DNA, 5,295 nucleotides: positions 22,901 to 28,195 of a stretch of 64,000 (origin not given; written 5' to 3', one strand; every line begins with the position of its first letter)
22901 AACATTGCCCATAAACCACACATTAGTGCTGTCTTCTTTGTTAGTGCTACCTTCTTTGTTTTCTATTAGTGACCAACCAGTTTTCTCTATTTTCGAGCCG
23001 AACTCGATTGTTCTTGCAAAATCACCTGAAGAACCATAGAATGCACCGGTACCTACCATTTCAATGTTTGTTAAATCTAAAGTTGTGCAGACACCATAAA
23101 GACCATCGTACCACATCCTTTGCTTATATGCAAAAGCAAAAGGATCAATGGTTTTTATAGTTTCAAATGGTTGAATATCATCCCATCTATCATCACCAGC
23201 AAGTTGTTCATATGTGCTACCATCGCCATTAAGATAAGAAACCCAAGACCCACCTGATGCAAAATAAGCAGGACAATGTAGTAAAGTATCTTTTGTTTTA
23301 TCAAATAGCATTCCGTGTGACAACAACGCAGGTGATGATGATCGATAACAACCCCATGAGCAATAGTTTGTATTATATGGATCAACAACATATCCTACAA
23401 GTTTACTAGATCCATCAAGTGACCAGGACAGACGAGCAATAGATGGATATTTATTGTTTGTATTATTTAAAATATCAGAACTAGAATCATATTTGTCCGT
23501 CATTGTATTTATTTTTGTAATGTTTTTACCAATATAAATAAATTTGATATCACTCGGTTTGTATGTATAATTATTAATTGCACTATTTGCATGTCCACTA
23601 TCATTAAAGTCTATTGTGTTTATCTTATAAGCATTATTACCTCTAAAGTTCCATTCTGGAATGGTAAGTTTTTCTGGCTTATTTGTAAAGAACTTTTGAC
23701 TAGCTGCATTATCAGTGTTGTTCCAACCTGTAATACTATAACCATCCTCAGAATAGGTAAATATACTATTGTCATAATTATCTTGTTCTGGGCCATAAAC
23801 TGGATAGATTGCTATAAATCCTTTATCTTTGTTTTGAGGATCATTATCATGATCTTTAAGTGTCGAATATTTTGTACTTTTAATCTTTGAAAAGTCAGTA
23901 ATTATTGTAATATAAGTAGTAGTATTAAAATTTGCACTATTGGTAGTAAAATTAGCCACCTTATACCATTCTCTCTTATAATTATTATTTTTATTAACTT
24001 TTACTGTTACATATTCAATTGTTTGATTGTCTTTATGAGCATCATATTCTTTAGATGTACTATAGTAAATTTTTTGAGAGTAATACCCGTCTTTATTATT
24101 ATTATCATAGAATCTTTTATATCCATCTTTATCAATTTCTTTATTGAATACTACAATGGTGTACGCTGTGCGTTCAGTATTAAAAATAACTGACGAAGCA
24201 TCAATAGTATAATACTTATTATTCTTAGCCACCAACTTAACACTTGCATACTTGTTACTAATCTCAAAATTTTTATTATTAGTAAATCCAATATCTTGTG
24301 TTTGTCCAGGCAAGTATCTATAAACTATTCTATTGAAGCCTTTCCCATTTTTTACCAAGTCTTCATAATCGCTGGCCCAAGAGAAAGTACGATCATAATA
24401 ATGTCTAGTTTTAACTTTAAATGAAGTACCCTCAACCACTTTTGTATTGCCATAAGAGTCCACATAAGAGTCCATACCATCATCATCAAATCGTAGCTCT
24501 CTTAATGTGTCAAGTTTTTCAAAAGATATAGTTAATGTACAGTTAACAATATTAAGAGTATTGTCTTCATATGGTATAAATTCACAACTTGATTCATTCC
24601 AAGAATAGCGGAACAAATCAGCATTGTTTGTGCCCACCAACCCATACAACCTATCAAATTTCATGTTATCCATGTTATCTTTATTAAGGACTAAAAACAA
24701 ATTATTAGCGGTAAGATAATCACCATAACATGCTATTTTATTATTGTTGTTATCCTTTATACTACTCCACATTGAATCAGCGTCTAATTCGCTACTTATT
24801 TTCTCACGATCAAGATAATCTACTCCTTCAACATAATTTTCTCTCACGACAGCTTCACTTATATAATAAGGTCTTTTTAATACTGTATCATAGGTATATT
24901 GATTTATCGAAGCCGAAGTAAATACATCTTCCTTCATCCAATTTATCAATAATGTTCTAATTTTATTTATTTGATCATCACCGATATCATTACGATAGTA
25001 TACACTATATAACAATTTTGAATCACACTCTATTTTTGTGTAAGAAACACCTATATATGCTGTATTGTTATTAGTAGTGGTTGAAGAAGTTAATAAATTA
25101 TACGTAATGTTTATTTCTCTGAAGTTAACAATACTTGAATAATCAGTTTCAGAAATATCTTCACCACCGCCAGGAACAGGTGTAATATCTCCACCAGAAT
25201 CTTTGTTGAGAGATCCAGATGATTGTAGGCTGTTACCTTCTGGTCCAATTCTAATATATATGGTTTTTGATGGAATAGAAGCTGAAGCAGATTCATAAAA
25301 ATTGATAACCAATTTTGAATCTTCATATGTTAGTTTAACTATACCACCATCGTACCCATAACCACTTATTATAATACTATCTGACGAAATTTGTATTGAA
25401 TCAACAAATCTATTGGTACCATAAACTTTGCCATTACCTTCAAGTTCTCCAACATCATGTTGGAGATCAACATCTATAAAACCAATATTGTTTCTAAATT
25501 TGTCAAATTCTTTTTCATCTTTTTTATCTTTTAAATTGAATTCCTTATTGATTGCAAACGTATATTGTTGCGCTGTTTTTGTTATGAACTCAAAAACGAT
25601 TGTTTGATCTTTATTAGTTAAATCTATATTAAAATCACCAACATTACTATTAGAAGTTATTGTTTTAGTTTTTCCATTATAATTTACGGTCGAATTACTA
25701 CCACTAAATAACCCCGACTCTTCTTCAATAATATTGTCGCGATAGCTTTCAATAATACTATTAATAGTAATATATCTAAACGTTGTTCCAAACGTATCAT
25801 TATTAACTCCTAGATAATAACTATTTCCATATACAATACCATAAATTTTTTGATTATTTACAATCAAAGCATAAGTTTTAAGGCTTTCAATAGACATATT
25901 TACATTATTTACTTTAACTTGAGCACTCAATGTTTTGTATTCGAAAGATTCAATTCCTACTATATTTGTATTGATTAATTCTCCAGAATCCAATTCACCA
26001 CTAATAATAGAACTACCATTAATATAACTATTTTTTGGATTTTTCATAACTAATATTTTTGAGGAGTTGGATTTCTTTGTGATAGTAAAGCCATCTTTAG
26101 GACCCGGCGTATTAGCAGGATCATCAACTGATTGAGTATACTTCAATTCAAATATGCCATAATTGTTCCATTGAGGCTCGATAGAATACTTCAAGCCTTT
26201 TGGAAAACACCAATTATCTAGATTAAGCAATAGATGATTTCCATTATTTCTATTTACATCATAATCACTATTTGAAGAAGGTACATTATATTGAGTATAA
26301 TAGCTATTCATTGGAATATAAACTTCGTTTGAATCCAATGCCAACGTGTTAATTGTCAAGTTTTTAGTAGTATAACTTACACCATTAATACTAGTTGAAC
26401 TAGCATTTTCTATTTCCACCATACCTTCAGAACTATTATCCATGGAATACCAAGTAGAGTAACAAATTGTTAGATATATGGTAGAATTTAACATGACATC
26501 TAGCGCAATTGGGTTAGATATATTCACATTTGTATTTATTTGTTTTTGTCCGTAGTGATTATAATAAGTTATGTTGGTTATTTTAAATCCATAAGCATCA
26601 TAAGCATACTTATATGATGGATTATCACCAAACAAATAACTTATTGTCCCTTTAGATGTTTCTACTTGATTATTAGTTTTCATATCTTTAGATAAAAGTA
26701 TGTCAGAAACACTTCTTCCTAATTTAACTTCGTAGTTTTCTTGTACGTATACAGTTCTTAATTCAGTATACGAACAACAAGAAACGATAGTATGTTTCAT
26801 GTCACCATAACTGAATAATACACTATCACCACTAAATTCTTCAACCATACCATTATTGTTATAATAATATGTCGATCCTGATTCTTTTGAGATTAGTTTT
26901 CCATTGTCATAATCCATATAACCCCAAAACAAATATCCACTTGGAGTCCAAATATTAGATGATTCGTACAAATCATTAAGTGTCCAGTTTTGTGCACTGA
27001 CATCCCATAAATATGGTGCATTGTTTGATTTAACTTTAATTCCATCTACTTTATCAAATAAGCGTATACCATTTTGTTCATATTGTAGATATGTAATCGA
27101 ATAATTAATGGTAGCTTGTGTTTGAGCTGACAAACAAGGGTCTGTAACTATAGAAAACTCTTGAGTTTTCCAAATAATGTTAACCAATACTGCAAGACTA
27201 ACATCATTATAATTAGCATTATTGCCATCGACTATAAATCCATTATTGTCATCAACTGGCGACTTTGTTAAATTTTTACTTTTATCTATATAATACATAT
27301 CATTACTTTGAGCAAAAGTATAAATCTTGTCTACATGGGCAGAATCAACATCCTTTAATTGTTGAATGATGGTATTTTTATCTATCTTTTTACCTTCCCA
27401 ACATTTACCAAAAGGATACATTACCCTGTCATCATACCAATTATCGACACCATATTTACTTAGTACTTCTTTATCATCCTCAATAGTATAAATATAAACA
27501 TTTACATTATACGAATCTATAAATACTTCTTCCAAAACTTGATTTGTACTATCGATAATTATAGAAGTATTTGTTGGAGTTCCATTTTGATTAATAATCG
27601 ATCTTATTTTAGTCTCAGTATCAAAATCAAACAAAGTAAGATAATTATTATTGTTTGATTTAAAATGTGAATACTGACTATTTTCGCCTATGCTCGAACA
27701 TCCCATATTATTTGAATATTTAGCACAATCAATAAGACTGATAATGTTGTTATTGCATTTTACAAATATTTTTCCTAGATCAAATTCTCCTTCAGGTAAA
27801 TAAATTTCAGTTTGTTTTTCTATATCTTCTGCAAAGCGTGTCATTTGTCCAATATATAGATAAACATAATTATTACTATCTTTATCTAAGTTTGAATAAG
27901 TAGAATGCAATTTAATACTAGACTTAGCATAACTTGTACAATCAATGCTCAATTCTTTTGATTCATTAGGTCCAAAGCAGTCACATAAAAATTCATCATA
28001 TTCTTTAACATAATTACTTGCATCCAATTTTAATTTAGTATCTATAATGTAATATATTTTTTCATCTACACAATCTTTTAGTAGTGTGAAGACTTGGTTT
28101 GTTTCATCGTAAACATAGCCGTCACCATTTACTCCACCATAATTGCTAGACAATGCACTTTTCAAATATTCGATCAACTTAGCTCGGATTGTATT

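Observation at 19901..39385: A single 19.5-kb ORF encodes a 6,494-aa membrane-anchored repeat protein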

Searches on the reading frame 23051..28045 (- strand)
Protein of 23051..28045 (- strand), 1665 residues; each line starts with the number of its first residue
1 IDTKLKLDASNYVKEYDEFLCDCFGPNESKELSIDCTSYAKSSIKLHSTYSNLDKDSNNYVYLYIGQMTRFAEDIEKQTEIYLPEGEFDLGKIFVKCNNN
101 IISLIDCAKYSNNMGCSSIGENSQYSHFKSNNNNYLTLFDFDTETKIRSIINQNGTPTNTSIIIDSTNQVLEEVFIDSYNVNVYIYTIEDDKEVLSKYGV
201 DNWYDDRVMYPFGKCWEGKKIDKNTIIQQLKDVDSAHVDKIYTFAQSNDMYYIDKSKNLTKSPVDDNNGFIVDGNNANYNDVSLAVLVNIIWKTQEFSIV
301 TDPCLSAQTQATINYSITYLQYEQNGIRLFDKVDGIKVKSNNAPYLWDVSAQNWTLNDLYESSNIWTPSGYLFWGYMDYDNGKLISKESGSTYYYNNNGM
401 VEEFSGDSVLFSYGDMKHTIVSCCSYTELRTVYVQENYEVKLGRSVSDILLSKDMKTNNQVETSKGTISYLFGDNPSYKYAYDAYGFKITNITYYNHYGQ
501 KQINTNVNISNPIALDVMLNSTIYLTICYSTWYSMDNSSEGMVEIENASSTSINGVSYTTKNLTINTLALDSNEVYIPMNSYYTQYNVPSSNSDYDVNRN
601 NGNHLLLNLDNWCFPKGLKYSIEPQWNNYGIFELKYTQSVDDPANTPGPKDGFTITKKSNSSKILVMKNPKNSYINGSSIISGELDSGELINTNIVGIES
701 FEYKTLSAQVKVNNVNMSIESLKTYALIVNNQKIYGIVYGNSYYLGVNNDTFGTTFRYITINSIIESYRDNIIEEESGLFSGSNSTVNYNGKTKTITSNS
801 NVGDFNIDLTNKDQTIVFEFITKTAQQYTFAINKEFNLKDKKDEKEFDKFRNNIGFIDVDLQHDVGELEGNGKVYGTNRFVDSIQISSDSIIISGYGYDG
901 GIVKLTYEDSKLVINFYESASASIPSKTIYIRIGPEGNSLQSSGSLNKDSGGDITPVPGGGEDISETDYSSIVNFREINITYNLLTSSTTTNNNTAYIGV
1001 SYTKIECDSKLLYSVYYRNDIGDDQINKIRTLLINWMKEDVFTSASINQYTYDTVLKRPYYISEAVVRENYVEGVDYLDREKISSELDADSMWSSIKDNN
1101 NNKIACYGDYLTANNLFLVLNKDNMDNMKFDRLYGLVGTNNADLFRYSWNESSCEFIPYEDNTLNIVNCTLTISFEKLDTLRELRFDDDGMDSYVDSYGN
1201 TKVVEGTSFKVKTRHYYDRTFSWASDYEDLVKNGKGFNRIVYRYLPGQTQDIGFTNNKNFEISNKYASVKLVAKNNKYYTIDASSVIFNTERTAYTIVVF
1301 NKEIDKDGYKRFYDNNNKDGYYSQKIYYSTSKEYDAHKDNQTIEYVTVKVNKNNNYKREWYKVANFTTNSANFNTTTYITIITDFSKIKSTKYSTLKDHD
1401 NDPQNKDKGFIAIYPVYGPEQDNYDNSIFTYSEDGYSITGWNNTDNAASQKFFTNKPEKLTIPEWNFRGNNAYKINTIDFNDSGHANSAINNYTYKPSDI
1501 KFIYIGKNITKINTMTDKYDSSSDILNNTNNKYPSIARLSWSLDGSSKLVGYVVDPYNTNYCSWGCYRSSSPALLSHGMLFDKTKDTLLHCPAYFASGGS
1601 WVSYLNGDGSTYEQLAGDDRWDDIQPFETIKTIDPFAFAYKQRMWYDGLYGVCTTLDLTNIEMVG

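Call 101: find_related_loci(query=window:23051-28045:-, collection=viral_contigs, flank=5000)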
Query window:23051-28045:- (1665 aa) in viral_contigs; peptide patterns used: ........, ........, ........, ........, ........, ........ (x = any residue, [..] = any of these).
1 stretches matched a pattern, but none encodes a relative of the query by tblastn (E <= 1e-3).

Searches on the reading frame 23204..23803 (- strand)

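Call 57: search_protein_families(library=pfam, proteins=[window:23204-23803:-], max_evalue=1)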
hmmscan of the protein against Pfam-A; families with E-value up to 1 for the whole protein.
window:23204-23803:- (200 aa): 1 family
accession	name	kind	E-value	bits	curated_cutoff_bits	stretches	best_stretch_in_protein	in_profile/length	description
PF03855.18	M-factor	-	0.16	12.6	25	0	106-118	8-20/43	M-factor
